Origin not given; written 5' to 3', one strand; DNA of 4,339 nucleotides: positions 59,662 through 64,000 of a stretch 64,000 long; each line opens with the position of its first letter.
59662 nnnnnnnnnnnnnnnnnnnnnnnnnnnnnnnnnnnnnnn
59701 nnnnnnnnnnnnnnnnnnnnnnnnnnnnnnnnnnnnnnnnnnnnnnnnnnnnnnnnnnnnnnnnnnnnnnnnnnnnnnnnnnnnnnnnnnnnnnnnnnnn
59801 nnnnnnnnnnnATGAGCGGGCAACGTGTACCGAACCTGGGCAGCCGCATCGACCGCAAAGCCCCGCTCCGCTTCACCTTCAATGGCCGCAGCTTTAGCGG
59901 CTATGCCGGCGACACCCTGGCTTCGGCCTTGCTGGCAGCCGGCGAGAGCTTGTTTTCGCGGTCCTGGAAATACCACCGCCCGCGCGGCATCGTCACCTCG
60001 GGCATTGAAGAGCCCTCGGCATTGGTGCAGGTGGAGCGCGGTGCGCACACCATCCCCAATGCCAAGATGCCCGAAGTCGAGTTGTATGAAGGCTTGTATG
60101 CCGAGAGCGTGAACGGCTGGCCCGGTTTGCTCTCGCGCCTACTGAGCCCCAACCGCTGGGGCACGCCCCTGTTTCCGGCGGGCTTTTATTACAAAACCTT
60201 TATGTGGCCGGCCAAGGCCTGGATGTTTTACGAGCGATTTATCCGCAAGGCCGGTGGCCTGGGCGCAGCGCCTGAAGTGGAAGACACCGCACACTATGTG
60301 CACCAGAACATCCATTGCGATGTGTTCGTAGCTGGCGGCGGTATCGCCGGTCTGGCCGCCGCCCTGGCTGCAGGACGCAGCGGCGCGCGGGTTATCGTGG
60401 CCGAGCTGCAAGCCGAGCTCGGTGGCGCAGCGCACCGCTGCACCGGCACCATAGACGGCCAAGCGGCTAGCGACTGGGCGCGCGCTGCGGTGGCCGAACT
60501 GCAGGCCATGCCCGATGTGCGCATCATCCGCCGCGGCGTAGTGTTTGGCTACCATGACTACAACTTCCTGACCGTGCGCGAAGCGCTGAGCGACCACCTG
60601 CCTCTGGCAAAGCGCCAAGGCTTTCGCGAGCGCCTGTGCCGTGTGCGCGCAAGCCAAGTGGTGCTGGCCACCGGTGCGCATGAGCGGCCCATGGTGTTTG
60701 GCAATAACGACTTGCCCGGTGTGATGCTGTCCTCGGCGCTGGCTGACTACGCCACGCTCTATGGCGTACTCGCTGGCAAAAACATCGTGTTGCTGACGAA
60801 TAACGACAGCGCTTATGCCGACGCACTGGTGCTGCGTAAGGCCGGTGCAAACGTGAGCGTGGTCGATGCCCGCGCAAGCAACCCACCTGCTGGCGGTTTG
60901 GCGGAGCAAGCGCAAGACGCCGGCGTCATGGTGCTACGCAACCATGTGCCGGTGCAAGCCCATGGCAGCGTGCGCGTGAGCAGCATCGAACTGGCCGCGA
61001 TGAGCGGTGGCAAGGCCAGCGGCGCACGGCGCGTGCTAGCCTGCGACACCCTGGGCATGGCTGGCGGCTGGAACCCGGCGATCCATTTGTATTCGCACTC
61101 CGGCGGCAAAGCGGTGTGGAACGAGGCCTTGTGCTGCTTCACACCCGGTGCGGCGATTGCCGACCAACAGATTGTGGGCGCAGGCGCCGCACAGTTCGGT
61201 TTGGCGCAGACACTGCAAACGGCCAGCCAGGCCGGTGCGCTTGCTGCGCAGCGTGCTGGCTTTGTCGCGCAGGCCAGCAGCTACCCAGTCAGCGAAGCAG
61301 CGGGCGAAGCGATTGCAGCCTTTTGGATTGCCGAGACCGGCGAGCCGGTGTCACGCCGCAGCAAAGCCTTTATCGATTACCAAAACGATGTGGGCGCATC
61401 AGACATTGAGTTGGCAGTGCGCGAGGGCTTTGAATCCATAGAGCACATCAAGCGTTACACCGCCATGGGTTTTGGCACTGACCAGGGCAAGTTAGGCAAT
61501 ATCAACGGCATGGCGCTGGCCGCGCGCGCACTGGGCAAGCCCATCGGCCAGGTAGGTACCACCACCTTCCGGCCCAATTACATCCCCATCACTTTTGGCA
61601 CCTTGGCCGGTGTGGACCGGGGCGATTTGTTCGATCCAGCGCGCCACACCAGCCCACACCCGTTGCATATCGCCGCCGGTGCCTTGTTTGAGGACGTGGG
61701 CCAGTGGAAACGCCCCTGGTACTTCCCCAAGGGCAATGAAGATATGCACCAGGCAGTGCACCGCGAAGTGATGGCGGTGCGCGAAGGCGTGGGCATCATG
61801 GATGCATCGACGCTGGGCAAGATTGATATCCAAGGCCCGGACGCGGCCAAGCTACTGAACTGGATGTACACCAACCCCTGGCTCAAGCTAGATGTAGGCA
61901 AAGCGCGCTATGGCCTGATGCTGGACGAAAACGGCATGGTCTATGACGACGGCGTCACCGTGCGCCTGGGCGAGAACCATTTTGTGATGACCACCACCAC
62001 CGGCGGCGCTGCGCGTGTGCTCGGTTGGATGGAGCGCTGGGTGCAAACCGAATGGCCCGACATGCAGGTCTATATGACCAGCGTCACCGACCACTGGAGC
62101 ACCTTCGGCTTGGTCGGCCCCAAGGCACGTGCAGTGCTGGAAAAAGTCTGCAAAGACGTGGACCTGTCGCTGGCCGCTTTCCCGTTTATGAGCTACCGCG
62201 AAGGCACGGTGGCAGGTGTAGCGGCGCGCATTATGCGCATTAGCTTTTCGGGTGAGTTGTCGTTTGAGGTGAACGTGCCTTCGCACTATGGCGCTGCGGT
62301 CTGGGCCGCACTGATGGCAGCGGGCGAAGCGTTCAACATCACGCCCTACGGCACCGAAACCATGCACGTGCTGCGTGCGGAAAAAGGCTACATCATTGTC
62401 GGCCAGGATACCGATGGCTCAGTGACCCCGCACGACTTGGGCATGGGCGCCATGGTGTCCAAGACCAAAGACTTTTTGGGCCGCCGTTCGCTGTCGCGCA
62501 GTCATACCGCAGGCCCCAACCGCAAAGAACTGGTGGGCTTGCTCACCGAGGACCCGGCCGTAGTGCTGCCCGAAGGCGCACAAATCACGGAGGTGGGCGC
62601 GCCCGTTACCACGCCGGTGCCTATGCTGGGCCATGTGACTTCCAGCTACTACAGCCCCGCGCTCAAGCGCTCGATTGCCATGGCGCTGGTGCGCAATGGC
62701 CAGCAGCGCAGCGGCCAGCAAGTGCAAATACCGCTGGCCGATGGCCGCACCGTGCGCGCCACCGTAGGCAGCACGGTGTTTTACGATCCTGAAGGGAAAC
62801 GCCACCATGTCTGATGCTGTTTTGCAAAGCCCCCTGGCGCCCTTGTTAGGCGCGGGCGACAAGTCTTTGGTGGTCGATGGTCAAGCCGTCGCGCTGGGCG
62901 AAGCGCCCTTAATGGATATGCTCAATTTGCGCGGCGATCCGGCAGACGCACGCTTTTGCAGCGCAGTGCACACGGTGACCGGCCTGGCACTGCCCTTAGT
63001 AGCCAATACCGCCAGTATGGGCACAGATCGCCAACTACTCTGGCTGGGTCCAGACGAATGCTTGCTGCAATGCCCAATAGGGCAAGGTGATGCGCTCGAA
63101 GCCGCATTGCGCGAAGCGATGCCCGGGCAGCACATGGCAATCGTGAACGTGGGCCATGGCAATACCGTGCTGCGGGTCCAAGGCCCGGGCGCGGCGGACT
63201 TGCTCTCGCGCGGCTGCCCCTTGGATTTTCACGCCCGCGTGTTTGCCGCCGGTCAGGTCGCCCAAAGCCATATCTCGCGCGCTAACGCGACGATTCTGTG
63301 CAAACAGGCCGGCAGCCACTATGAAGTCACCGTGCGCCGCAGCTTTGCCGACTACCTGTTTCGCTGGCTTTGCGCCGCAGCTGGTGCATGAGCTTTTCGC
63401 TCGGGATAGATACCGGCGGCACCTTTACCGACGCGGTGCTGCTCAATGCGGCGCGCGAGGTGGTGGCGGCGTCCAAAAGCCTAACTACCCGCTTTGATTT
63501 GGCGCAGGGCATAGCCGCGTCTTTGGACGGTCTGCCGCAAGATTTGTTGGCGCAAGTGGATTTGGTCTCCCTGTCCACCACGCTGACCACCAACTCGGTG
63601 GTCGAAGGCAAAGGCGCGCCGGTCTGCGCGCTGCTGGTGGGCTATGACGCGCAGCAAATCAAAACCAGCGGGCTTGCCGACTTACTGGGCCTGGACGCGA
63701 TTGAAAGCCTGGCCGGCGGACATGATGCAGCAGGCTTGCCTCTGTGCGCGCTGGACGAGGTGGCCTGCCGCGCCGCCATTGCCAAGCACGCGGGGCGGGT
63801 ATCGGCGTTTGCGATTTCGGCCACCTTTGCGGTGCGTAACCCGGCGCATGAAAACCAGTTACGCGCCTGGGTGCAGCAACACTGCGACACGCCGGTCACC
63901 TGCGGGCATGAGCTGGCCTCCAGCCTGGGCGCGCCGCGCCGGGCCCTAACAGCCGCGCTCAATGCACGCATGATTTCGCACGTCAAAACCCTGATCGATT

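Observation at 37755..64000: A ~26 kb quaternary-amine catabolic region combining CoA-dependent butyrobetaine-to-carnitine, carnitine-to-betaine, MttB-type demethylation and sarcosine oxidation, with extra orphan enzymes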

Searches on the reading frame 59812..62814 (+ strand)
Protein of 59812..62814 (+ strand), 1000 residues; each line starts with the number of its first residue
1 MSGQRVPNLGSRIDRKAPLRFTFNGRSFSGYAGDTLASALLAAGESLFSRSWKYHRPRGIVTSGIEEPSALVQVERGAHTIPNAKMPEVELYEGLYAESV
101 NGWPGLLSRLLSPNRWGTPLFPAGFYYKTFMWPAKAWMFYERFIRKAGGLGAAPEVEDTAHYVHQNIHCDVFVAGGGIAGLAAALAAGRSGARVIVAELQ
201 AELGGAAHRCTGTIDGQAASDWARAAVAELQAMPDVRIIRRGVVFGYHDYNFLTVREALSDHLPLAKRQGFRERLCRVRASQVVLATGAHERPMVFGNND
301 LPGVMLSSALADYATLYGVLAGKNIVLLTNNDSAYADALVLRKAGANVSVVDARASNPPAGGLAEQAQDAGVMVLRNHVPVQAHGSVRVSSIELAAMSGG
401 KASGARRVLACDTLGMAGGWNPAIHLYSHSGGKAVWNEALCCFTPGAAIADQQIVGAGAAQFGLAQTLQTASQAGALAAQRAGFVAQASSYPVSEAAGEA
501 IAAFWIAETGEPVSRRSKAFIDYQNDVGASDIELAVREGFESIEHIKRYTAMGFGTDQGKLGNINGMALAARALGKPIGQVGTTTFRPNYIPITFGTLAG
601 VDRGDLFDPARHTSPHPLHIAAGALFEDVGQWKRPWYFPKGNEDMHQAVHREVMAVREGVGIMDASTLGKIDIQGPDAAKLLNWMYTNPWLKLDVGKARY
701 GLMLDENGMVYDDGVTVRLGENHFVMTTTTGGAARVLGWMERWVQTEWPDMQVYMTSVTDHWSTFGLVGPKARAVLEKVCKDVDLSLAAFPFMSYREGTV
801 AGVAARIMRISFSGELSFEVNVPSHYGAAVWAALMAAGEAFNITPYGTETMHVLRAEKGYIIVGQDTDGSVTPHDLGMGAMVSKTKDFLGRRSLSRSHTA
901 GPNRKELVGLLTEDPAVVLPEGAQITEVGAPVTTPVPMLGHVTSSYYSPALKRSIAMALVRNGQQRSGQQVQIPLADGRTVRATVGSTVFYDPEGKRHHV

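Call 9: search_protein_families(library=ncbifam, proteins=[window:59812-62814:+], max_evalue=0.00001)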
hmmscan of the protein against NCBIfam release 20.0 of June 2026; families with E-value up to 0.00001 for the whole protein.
window:59812-62814:+ (1000 aa): 10 families
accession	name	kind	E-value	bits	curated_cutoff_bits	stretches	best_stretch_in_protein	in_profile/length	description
TIGR01372.1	soxA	subfamily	0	1341.7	1164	1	8-1000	7-996/996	sarcosine oxidase subunit alpha family protein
NF001567.0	PRK00389.1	subfamily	2.8e-57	194.3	300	1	612-994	5-356/359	glycine cleavage system aminomethyltransferase GcvT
NF053776.1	TmaoDeMthMsil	equivalog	1.8e-55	188.8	1100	1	651-997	420-760/763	trimethylamine N-oxide demethylase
TIGR00528.1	gcvT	equivalog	9.9e-43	146.4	235.85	1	611-991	2-360/362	glycine cleavage system aminomethyltransferase GcvT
NF010093.0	PRK13579.1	equivalog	1e-37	129.9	459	1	615-994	14-367/371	glycine cleavage system aminomethyltransferase GcvT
NF009133.0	PRK12486.1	equivalog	4.5e-32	111.4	410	1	647-985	42-363/369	dimethylsulfoniopropionate demethylase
NF047633.1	SyrngDmethDesA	equivalog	4.1e-16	58.5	800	1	668-861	56-250/453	syringate O-demethylase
NF047885.1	VanMgalDeMLigM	equivalog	4.3e-14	52.3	580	1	649-861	35-251/461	vanillate/3-O-methylgallate O-demethylase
TIGR01292.1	TRX_reduct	equivalog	8.4e-10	37.9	343.45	1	277-429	98-245/300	thioredoxin-disulfide reductase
NF004789.0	PRK06134.1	subfamily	3.9e-08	32.3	747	1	163-214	7-58/581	FAD-dependent oxidoreductase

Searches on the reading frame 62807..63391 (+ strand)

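Call 9: search_protein_families(library=ncbifam, proteins=[window:62807-63391:+], max_evalue=0.00001)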
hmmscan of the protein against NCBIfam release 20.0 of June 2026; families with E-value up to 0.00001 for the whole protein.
window:62807-63391:+ (194 aa): 1 family
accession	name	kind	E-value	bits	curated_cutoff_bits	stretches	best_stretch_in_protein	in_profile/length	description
TIGR01375.1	soxG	subfamily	7.3e-34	116.8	143.95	1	41-192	1-150/152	sarcosine oxidase subunit gamma family protein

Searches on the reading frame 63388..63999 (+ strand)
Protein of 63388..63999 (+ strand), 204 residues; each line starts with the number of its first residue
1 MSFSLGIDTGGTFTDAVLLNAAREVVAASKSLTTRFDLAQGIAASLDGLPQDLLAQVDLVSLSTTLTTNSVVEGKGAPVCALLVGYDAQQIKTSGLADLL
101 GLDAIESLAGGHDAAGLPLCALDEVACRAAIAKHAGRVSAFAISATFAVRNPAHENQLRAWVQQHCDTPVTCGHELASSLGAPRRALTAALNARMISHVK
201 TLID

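Call 9: search_protein_families(library=ncbifam, proteins=[window:63388-63999:+], max_evalue=0.00001)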
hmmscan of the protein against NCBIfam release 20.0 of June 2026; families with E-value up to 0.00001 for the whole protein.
window:63388-63999:+ (204 aa): 3 families
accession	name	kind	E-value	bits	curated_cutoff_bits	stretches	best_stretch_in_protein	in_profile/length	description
NF050156.1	CapLactmsAlpCapA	equivalog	2.9e-14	52.3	1000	1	3-80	1-84/689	caprolactamase subunit alpha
NF042975.2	AcphenoCarb_ApcC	equivalog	1e-08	33.9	1500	0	4-196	10-235/733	acetophenone carboxylase subunit gamma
NF042960.1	AcphenoCarb_ApcA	equivalog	3.2e-06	25.7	1250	1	4-87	3-91/658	acetophenone carboxylase subunit alpha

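Call 58: find_related_loci(query=window:63388-63999:+, collection=metagenome_contigs, flank=10000)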
Query window:63388-63999:+ (204 aa) in metagenome_contigs; peptide patterns used: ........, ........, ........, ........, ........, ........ (x = any residue, [..] = any of these).
600 stretches matched a pattern (row limit reached: there are more); 407 encode a relative of the query (tblastn E <= 1e-3); the best 80 are kept; 80 distinct loci.
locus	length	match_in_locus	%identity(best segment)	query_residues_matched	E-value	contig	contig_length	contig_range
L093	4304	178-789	96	1-204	8e-131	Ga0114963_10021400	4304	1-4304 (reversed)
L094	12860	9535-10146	79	1-204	3e-96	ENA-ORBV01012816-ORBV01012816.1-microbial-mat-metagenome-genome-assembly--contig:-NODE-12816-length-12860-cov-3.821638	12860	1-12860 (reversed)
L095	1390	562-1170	62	1-203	1e-78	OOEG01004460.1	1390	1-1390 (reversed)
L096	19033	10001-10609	60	1-203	7e-72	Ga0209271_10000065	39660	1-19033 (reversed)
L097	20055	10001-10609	59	1-203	4e-71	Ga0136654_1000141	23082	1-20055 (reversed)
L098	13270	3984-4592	58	1-203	4e-71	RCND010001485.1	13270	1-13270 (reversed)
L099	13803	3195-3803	58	1-203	5e-70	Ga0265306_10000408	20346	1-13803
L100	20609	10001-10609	58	1-203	5e-69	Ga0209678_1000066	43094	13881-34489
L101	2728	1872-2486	52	5-204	1e-56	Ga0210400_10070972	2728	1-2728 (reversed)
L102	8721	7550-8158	48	5-204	4e-56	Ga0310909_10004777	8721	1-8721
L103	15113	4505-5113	50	1-203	7e-52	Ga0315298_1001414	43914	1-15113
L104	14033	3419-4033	51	5-204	7e-52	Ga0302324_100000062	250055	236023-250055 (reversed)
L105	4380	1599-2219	46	1-203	1e-50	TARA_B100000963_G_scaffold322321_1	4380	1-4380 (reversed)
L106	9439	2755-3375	47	1-203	6e-51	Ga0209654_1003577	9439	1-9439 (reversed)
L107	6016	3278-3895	47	5-204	2e-50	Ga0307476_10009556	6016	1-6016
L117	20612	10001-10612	51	5-204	8e-58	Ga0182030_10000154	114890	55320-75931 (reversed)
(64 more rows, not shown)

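Call 61: search_protein_families(library=pfam, proteins=[L093:178-2247:+, L093:2364-3095:+, L094:11510-12268:+, L104:3419-5440:+, L104:5530-7092:+, L104:7187-7930:+, L104:7899-8564:+, L117:13877-14578:+, L117:14469-15242:+, L117:15246-16049:+], max_evalue=0.0001)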
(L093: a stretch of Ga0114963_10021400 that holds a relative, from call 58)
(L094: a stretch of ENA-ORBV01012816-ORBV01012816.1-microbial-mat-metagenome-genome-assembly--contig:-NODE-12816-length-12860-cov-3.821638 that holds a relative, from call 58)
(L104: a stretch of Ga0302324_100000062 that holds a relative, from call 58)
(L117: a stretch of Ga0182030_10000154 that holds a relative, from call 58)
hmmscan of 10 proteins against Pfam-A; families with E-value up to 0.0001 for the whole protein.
L093:178-2247:+ (690 aa): 2 families
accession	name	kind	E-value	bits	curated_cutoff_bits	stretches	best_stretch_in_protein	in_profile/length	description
PF05378.19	Hydant_A_N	-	2.6e-28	99.4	25.2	1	5-166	2-176/176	Hydantoinase/oxoprolinase N-terminal region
PF01968.24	Hydantoinase_A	-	1.7e-26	93.6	22.9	1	185-327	1-145/291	Hydantoinase/oxoprolinase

L093:2364-3095:+ (244 aa): 0 families

L094:11510-12268:+ (253 aa): 0 families

L104:3419-5440:+ (674 aa): 3 families
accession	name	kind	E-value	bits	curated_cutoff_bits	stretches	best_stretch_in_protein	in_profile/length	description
PF05378.19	Hydant_A_N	-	2.6e-34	118.9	25.2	1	1-165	2-174/176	Hydantoinase/oxoprolinase N-terminal region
PF01968.24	Hydantoinase_A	-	9.2e-28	97.7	22.9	1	186-329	1-146/291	Hydantoinase/oxoprolinase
PF13941.12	MutL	-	2.7e-06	26.9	27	0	241-286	219-269/450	MutL protein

L104:5530-7092:+ (521 aa): 1 family
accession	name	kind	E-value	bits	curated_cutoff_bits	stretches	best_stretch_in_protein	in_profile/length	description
PF06253.16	MTTB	-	3.4e-194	646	25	1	13-516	1-500/500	Trimethylamine methyltransferase (MTTB)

L104:7187-7930:+ (248 aa): 2 families
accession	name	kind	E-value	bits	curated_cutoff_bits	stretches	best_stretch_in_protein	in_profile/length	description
PF02310.24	B12-binding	-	1.2e-27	96.6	32.1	1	118-226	1-112/121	B12 binding domain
PF02607.22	B12-binding_2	-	1.3e-15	57.8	23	1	34-105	3-73/74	B12 binding domain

L104:7899-8564:+ (222 aa): 1 family
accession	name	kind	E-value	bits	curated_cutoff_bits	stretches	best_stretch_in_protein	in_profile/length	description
PF07796.16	DUF1638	-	9.9e-31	107.2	27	1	51-208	1-160/161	Protein of unknown function (DUF1638)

L117:13877-14578:+ (234 aa): 2 families
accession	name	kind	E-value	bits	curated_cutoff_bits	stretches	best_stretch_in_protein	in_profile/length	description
PF02310.24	B12-binding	-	4.7e-28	97.9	32.1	1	105-213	1-112/121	B12 binding domain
PF02607.22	B12-binding_2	-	2.2e-15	57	23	1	21-92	3-73/74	B12 binding domain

L117:14469-15242:+ (258 aa): 1 family
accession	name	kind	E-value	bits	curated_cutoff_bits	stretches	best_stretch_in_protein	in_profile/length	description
PF07796.16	DUF1638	-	2.7e-29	102.6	27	1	79-236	1-160/161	Protein of unknown function (DUF1638)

L117:15246-16049:+ (268 aa): 1 family
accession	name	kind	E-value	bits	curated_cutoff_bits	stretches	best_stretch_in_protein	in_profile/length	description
PF12225.13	DUF5981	-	1.5e-25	89.1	23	1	148-221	3-76/95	Methylene-tetrahydrofolate reductase C terminal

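Call 64: search_protein_families(library=pfam, proteins=[L096:12760-15201:+, L096:15279-16025:+, L096:6615-8273:+, L096:8849-9919:-, L104:1289-2356:+, L104:11142-13373:+, L117:8587-9885:+, L117:6347-8704:-], max_evalue=0.001)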
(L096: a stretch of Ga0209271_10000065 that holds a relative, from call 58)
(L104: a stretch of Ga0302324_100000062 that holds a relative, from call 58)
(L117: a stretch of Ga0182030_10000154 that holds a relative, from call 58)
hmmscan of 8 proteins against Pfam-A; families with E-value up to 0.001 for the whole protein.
L096:12760-15201:+ (814 aa): 5 families
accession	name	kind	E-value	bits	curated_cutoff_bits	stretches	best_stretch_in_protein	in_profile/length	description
PF00069.31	Pkinase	-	2.6e-47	161.9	31.7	1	550-804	1-259/263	Protein kinase domain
PF07714.23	PK_Tyr_Ser-Thr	-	6.1e-33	114.6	23.1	1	551-798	2-250/258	Protein tyrosine and serine/threonine kinase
PF13646.12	HEAT_2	-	8.9e-13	48.8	27.7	1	312-396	2-88/88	HEAT repeats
PF01636.29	APH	-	0.00016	22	23.2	1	661-698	162-200/239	Phosphotransferase enzyme family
PF01163.29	RIO1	-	0.0003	20.9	22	1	597-693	57-149/187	RIO domain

L096:15279-16025:+ (249 aa): 0 families

L096:6615-8273:+ (553 aa): 7 families
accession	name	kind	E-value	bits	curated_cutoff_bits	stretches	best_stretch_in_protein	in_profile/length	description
PF05187.19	Fer4_ETF_QO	-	6.1e-49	164.9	24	1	450-550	1-103/104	Electron transfer flavoprotein-ubiquinone oxidoreductase, 4Fe-4S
PF21162.3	ETFQO_UQ-bd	-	4.6e-43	146.1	27.7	1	213-306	1-96/96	ETF-QO, ubiquinone-binding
PF01266.30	DAO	-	2.7e-07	30.9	27.9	0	111-160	141-189/353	FAD dependent oxidoreductase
PF00890.30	FAD_binding_2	-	7.8e-06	25.8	20.4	0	14-56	1-37/414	FAD binding domain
PF13450.12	NAD_binding_8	-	1.5e-05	25.6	21.9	1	17-62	1-40/68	NAD(P)-binding Rossmann-like domain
PF01946.23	Thi4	-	4.1e-05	23.4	26.2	1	10-58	15-58/235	Thi4 family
PF13454.12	NAD_binding_9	-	0.0007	20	21.8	0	16-55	1-37/155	FAD-NAD(P)-binding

L096:8849-9919:- (357 aa): 1 family
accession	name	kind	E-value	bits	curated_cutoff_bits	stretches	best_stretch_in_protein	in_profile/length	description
PF01636.29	APH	-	2.2e-24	87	23.2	1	48-282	6-229/239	Phosphotransferase enzyme family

L104:1289-2356:+ (356 aa): 1 family
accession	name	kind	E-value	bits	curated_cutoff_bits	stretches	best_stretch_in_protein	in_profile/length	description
PF02574.22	S-methyl_trans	-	6.2e-64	217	22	1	20-296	1-282/283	Homocysteine S-methyltransferase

L104:11142-13373:+ (744 aa): 4 families
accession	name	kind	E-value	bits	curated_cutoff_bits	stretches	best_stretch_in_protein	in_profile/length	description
PF14574.11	RACo_C_ter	-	2e-89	299.5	27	1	445-708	2-255/261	C-terminal domain of RACo the ASKHA domain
PF17651.6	Raco_middle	-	1e-45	155.8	26.8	1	280-436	1-157/163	RACo middle region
PF17650.6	RACo_linker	-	2.3e-30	104.7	26.2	1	191-276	1-84/86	RACo linker region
PF00111.32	Fer2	-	5e-07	30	21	1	81-167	2-75/77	2Fe-2S iron-sulfur cluster binding domain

L117:8587-9885:+ (433 aa): 2 families
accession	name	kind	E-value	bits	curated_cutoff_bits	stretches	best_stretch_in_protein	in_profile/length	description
PF07690.21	MFS_1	-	2.2e-30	106.2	33.4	2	31-290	4-254/347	Major Facilitator Superfamily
PF00083.30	Sugar_tr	-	7.8e-23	81.5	22.3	2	70-215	49-199/452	Sugar (and other) transporter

L117:6347-8704:- (786 aa): 3 families
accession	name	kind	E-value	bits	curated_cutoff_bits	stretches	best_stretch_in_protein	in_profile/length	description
PF04253.20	TFR_dimer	-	1.2e-20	74.1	27.1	1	664-774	1-120/121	Transferrin receptor-like dimerisation domain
PF04389.22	Peptidase_M28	-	9.8e-16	58.5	21.3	1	400-601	4-174/193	Peptidase family M28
PF02225.27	PA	-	4.8e-07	30.3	23.9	1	218-286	3-63/95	PA domain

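Call 76: search_protein_families(library=ncbifam, proteins=[L093:2364-3095:+], max_evalue=1e-10)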
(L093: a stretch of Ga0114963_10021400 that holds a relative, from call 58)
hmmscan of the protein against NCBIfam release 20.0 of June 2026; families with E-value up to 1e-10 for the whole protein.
L093:2364-3095:+ (244 aa): 0 families
